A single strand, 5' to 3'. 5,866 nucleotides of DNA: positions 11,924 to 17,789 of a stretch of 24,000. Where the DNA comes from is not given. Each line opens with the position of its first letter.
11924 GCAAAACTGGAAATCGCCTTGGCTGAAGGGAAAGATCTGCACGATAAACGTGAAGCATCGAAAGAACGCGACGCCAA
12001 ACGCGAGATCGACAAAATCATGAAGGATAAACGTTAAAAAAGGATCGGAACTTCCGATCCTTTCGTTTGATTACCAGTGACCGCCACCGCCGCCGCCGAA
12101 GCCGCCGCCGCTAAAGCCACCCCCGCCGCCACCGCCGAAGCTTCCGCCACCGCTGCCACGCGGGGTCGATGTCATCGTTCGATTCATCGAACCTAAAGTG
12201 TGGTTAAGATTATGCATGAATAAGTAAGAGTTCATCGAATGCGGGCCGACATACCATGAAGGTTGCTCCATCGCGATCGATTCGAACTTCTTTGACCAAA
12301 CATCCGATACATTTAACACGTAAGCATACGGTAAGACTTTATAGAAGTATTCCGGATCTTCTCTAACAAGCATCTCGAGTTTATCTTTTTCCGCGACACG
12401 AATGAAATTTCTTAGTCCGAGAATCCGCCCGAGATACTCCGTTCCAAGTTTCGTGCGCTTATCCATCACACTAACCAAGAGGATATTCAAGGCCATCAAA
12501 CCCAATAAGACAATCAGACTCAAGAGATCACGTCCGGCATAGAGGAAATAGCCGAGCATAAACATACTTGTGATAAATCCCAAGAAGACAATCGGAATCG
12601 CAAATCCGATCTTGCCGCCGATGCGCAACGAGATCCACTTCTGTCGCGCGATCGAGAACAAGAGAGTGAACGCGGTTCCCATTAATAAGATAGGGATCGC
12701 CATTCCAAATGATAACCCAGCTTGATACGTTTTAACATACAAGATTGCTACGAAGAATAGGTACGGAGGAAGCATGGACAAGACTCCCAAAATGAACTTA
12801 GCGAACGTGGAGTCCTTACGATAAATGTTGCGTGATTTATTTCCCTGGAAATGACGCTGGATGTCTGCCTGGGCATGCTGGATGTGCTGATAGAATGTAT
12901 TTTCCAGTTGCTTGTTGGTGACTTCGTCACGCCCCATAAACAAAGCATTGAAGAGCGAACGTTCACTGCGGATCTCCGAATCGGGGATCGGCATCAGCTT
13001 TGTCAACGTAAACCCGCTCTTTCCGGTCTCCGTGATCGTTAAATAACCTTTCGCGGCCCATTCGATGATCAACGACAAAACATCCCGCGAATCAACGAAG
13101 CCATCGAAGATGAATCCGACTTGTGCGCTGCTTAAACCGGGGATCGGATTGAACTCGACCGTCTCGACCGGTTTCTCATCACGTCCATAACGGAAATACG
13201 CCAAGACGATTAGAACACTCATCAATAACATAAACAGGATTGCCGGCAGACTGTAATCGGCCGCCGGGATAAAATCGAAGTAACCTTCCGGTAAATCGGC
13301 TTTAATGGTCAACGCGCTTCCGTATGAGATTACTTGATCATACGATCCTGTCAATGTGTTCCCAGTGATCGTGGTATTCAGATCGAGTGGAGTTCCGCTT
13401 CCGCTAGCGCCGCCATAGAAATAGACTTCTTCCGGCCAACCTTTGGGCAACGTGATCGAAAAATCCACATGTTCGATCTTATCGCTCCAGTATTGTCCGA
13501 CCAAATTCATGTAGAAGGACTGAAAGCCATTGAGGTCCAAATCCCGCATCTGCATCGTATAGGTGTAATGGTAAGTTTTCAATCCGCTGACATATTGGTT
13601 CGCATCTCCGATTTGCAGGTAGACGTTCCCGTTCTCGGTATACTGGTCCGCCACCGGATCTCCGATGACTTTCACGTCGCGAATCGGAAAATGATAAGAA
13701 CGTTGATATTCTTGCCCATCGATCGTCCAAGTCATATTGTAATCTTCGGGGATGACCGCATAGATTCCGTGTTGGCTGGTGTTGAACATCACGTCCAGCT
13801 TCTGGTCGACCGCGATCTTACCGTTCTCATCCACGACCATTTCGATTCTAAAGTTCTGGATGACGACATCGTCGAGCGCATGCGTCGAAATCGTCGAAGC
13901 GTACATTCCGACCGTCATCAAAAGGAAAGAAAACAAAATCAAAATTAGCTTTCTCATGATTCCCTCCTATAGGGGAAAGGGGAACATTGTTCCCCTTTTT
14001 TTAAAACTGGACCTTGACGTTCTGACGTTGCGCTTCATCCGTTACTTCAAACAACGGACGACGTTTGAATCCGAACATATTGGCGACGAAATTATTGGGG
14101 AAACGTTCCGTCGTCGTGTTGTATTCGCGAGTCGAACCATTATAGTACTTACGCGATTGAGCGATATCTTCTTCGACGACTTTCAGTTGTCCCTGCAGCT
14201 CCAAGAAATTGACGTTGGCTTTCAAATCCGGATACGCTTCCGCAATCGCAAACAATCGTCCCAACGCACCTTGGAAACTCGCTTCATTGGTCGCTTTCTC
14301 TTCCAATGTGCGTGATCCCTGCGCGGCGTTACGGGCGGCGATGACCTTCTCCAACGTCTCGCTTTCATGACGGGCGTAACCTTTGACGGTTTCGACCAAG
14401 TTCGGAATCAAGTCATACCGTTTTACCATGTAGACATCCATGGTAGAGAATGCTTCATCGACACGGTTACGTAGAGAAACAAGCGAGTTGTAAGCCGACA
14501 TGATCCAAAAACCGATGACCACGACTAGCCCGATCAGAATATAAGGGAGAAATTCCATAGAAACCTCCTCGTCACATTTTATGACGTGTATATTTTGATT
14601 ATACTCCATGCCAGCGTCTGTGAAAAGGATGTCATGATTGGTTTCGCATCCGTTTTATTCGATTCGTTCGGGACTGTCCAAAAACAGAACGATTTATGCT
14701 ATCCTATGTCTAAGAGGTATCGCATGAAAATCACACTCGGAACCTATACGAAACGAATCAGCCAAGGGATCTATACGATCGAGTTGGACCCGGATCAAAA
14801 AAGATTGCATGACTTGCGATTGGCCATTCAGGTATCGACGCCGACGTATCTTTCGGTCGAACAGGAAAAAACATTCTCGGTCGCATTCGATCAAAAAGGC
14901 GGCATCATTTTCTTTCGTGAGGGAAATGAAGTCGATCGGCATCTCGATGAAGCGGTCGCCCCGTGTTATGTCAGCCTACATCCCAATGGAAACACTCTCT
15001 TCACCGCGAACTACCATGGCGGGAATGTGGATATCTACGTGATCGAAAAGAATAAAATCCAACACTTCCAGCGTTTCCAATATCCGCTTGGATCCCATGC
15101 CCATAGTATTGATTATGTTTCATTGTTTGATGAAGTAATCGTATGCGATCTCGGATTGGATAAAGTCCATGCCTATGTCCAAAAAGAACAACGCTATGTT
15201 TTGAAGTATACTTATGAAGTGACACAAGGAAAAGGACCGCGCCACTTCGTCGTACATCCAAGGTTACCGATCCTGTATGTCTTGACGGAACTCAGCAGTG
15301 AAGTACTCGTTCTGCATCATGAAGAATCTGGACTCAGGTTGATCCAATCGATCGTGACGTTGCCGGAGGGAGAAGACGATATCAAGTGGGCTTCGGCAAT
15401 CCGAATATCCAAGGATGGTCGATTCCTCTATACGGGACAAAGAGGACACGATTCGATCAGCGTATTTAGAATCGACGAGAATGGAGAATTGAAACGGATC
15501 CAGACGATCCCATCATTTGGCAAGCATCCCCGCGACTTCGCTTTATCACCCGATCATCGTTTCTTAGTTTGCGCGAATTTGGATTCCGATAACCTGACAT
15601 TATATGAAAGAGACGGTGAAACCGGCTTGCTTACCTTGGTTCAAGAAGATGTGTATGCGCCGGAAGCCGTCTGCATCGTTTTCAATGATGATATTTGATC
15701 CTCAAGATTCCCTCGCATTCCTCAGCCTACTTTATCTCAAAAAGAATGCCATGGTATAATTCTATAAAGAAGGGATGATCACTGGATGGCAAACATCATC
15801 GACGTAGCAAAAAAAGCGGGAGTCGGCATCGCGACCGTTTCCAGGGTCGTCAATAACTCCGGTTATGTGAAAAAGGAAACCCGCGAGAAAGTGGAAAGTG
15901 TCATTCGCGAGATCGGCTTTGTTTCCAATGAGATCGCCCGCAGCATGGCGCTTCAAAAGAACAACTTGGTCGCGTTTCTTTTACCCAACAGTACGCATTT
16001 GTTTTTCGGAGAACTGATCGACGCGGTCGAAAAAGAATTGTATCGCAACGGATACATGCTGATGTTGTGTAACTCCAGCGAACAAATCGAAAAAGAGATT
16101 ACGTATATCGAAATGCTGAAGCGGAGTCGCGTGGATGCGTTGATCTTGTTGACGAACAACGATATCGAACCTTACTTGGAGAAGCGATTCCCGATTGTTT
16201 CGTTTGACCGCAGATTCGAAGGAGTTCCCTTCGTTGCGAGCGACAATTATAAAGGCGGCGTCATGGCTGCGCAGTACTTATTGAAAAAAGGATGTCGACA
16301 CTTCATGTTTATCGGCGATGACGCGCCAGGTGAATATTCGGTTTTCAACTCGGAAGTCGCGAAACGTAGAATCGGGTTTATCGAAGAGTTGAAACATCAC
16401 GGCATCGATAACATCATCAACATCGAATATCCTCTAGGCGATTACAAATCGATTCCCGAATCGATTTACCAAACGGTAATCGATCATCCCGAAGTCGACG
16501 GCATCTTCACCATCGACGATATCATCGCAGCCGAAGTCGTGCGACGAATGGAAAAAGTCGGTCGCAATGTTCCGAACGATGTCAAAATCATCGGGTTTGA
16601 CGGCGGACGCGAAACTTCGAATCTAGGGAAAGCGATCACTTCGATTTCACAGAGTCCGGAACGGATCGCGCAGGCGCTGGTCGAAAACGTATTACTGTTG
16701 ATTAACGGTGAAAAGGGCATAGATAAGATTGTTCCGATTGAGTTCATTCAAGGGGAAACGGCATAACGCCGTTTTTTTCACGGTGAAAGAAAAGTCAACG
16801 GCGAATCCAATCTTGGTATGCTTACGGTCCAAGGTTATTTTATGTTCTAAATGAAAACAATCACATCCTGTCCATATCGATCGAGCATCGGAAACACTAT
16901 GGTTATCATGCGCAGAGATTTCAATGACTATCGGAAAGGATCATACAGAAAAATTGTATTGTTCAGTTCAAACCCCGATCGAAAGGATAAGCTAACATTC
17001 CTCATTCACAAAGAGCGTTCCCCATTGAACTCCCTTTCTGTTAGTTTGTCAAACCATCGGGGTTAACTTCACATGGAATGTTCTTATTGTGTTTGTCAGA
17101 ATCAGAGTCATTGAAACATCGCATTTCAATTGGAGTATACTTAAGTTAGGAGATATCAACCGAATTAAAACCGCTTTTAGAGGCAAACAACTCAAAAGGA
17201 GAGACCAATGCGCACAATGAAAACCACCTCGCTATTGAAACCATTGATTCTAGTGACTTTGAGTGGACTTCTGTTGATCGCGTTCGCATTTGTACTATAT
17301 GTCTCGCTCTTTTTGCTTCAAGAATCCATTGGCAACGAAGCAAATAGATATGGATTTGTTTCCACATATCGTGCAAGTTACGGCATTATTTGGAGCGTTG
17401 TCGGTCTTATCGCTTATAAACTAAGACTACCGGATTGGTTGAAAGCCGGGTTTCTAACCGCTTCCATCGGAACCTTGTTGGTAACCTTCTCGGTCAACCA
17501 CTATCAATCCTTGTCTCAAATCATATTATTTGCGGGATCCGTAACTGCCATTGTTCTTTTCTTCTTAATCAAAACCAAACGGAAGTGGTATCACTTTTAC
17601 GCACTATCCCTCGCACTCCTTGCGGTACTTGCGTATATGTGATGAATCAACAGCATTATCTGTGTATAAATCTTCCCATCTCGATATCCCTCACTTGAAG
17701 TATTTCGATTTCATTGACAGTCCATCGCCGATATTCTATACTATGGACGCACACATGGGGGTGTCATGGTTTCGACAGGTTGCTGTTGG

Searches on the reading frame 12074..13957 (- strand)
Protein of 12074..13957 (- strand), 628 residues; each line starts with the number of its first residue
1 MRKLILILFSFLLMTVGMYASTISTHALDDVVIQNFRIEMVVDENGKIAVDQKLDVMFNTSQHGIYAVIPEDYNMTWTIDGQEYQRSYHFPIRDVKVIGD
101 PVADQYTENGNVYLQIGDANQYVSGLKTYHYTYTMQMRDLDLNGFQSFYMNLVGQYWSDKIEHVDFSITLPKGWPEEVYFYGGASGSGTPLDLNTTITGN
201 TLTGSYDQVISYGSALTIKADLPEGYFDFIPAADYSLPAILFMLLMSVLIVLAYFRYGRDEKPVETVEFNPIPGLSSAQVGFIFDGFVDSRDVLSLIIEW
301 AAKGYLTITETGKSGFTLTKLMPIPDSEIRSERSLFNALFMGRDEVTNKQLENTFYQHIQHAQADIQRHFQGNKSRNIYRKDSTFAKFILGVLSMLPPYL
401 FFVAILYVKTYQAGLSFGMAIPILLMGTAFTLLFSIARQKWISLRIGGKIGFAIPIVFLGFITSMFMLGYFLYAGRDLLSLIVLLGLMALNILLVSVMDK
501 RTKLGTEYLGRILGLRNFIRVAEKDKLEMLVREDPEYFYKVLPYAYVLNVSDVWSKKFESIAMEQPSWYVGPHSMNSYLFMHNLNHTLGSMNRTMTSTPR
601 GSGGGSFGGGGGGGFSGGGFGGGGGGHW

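Call 10: search_protein_families(library=pfam, proteins=[window:12074-13957:-], max_evalue=0.001)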
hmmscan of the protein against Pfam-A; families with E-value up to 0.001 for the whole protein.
window:12074-13957:- (628 aa): 2 families
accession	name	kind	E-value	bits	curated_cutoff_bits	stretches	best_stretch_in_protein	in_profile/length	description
PF20990.2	DUF2207_C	-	7.8e-35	121.2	33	1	269-558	4-247/247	Predicted membrane protein (DUF2207) C-terminal domain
PF09972.14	DUF2207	-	4.2e-16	60.1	24.4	1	33-182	2-139/172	Predicted membrane protein (DUF2207) N-terminal domain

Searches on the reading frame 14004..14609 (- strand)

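Call 10: search_protein_families(library=pfam, proteins=[window:14004-14609:-], max_evalue=0.001)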
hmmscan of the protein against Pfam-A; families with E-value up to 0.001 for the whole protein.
window:14004-14609:- (202 aa): 1 family
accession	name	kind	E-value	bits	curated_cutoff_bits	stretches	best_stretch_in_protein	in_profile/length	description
PF04011.17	LemA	-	1.9e-57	193.7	26.2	1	53-202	1-149/149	LemA family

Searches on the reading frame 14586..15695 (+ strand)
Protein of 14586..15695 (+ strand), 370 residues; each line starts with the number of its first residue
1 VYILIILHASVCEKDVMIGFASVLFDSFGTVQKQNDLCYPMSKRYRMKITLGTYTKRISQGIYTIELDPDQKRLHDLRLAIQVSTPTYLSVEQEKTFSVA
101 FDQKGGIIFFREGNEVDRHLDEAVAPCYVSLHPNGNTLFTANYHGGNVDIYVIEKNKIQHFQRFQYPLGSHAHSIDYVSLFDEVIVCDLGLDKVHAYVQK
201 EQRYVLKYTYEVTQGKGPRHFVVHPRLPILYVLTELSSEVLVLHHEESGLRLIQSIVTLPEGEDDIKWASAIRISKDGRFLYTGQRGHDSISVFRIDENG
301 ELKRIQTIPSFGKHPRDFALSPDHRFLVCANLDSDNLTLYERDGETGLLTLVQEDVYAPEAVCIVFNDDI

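Call 10: search_protein_families(library=pfam, proteins=[window:14586-15695:+], max_evalue=0.001)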
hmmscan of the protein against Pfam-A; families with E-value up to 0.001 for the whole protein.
window:14586-15695:+ (370 aa): 2 families
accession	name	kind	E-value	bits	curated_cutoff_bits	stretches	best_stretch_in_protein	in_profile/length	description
PF10282.15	Lactonase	-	8.9e-87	291.9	21.7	1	49-366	2-344/344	Lactonase, 7-bladed beta-propeller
PF00400.38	WD40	-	0.00052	20.9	27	0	315-333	14-32/39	WD domain, G-beta repeat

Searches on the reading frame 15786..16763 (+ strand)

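Call 10: search_protein_families(library=pfam, proteins=[window:15786-16763:+], max_evalue=0.001)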
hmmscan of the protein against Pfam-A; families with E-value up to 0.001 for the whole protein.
window:15786-16763:+ (326 aa): 4 families
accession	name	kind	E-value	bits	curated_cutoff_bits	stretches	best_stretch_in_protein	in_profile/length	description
PF13377.12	Peripla_BP_3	-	3.8e-19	69.8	26.5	1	162-311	1-150/167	Periplasmic binding protein-like domain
PF00532.27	Peripla_BP_1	-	4.7e-19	69.4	22.2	1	62-322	4-279/281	Periplasmic binding proteins and sugar binding domain of LacI family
PF00356.27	LacI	-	7.7e-18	64.5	27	1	4-48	2-46/46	Bacterial regulatory proteins, lacI family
PF13407.12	Peripla_BP_4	-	1.1e-14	55.1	35.1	1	62-310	1-258/258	Periplasmic binding protein domain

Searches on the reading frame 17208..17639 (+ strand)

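Call 10: search_protein_families(library=pfam, proteins=[window:17208-17639:+], max_evalue=0.001)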
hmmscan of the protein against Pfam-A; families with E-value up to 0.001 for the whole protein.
window:17208-17639:+ (144 aa): 0 families

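Call 14: search_protein_families(library=pfam, proteins=[window:17208-17639:+], max_evalue=0.1)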
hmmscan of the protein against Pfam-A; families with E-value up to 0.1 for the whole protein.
window:17208-17639:+ (144 aa): 1 family
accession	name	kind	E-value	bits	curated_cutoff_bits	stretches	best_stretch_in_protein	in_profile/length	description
PF01148.25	CTP_transf_1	-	0.072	13.4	24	1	6-139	6-141/264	Cytidylyltransferase family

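Call 63: search_protein_families(library=ncbifam, proteins=[window:17208-17639:+], max_evalue=0.001)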
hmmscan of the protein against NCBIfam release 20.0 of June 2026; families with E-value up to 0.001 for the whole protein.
window:17208-17639:+ (144 aa): 0 families
